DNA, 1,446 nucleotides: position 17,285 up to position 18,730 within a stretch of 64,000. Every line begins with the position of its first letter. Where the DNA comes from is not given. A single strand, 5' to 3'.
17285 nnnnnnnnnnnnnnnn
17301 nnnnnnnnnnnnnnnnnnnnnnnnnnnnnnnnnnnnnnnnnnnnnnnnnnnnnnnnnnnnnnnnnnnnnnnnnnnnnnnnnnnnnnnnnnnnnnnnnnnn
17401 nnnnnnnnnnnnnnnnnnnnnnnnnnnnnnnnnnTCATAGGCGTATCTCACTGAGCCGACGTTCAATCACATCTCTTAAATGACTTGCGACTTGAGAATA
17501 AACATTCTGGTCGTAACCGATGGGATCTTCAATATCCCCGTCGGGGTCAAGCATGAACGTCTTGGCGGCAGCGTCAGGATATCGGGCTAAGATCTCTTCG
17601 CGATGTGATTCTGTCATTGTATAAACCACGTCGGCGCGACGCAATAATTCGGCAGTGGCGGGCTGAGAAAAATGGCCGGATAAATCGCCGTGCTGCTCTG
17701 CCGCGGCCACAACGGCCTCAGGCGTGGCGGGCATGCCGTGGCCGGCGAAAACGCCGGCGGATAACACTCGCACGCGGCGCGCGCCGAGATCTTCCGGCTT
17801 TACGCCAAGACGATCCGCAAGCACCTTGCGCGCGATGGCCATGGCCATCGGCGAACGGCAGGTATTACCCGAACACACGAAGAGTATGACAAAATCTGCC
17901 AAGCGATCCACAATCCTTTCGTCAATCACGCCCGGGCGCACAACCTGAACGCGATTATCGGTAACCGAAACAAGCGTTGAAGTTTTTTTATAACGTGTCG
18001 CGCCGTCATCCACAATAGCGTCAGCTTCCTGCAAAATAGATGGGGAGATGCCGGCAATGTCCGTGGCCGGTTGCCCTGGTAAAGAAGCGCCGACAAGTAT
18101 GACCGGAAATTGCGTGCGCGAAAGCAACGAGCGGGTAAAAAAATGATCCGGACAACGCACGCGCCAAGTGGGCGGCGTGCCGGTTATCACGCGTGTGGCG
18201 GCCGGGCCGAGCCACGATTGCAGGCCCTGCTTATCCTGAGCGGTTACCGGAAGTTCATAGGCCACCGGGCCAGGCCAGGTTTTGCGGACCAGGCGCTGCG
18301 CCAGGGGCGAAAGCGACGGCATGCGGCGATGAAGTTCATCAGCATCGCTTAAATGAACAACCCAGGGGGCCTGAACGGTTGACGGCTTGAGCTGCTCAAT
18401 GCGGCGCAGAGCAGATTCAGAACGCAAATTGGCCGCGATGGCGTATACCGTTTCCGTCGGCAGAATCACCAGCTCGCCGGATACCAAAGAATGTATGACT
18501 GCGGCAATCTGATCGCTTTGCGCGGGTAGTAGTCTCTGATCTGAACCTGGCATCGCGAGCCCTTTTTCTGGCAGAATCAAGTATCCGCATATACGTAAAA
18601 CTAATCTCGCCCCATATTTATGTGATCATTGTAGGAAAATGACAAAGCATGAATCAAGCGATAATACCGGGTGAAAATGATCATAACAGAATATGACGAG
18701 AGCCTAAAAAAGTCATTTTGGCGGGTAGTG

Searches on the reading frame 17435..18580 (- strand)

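Call 75: search_protein_families(library=pfam, proteins=[window:17435-18580:-], max_evalue=0.01)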
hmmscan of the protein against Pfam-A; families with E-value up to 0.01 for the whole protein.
window:17435-18580:- (381 aa): 2 families
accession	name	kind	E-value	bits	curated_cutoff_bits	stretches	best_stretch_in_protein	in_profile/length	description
PF01300.24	Sua5_yciO_yrdC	-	2.8e-28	99.1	25.1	1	32-217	3-178/178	Telomere recombination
PF01451.26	LMWPc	-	4.3e-23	82.6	23.2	1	232-371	1-139/144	Low molecular weight phosphotyrosine protein phosphatase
